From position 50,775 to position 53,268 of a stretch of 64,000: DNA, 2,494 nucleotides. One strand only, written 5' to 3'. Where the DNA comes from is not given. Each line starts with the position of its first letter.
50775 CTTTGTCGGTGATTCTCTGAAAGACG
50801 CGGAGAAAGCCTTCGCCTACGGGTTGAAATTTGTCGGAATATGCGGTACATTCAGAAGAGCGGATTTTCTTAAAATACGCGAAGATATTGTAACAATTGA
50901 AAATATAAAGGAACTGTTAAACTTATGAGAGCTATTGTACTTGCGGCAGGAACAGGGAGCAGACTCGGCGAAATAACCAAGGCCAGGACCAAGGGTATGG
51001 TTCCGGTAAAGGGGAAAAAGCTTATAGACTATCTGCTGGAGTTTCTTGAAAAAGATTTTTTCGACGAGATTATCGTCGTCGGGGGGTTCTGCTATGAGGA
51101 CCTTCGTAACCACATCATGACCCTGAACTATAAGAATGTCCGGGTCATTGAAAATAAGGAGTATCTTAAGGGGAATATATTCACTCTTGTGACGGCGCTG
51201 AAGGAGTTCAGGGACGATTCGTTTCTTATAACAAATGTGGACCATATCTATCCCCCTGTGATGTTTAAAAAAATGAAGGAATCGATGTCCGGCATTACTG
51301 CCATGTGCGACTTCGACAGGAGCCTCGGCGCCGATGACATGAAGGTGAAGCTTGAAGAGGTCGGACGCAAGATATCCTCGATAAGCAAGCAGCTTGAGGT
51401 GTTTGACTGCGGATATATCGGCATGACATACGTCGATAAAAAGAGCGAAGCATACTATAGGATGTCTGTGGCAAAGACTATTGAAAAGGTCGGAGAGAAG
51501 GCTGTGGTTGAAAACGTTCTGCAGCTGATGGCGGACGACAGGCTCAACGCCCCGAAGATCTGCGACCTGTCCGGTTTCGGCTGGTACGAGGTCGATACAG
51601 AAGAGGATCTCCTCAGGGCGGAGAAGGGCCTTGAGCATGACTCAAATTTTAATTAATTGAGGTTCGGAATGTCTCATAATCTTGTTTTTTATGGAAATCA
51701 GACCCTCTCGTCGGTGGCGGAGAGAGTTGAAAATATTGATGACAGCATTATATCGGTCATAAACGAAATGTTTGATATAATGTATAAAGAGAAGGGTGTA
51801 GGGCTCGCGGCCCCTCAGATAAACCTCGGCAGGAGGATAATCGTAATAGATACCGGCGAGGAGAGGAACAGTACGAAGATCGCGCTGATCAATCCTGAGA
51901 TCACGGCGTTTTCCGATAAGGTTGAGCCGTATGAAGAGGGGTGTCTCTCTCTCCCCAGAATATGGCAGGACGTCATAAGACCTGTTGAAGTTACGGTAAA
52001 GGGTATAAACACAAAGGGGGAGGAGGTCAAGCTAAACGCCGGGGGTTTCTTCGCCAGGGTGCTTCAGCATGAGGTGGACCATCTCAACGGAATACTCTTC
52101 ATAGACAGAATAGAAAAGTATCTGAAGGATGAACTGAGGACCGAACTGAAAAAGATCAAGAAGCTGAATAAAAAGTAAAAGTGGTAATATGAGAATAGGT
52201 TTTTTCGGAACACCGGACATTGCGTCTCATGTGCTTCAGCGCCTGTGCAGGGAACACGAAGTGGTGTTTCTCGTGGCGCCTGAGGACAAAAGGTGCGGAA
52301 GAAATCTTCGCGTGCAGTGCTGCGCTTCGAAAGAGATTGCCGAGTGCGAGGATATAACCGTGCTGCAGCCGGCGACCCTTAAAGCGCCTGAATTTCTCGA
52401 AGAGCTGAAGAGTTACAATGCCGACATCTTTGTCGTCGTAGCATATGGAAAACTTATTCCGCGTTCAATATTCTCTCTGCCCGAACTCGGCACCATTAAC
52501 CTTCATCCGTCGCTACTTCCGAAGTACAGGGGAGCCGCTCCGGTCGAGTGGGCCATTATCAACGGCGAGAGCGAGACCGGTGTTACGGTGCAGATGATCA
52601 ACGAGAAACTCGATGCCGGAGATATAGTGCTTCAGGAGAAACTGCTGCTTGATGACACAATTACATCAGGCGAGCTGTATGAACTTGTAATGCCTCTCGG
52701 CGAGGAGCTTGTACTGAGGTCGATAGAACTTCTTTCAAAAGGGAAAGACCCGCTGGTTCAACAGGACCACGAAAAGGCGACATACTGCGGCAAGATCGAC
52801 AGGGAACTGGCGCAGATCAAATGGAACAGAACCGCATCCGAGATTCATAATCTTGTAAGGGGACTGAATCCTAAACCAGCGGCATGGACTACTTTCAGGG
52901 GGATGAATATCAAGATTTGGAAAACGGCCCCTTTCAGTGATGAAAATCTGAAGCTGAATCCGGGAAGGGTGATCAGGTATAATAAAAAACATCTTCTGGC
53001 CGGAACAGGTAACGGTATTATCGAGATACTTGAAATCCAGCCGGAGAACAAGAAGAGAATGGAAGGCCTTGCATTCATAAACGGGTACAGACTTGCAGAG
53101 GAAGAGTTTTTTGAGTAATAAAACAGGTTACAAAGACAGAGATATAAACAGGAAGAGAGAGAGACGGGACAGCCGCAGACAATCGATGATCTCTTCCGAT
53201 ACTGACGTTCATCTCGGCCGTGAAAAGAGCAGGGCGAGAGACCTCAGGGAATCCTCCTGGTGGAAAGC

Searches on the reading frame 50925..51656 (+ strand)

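Call 5: search_protein_families(library=pfam, proteins=[window:50925-51656:+])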
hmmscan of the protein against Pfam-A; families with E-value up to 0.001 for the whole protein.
window:50925-51656:+ (243 aa): 3 families
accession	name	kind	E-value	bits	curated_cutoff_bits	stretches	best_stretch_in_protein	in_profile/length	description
PF12804.13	NTP_transf_3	-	5.2e-15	56.4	27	1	3-121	1-111/160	MobA-like NTP transferase domain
PF00483.29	NTP_transferase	-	7.1e-11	42.6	21.2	1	3-117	2-120/245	Nucleotidyl transferase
PF20202.4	DUF6564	-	0.00032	20.9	25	1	43-95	25-81/230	Domain of unknown function (DUF6564)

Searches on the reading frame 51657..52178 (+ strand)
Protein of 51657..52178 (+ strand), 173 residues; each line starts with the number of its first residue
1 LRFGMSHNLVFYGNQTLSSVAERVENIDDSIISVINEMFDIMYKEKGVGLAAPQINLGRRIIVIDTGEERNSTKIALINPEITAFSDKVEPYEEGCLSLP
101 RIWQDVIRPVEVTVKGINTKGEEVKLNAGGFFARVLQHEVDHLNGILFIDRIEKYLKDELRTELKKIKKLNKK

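Call 5: search_protein_families(library=pfam, proteins=[window:51657-52178:+])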
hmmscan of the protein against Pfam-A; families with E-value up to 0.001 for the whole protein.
window:51657-52178:+ (173 aa): 1 family
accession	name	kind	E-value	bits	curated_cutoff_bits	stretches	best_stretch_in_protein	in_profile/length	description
PF01327.26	Pep_deformylase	-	8.9e-51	172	22.8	1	8-154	3-152/156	Polypeptide deformylase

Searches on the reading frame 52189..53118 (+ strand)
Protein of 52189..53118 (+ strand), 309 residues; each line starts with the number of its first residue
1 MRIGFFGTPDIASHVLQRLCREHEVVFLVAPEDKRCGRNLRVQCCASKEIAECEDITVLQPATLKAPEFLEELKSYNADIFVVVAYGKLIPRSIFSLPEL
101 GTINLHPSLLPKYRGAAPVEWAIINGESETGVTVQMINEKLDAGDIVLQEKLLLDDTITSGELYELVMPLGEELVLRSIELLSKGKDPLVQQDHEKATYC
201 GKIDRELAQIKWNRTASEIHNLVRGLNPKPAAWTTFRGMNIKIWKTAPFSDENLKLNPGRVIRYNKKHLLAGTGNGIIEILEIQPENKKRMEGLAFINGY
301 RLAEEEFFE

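Call 5: search_protein_families(library=pfam, proteins=[window:52189-53118:+])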
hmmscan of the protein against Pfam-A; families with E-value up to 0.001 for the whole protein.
window:52189-53118:+ (309 aa): 2 families
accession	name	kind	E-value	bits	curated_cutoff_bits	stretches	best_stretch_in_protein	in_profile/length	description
PF00551.24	Formyl_trans_N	-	9e-38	130.3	26.1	1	1-176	1-178/181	Formyl transferase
PF02911.23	Formyl_trans_C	-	1.9e-28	99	21.1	1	202-301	1-100/100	Formyl transferase, C-terminal domain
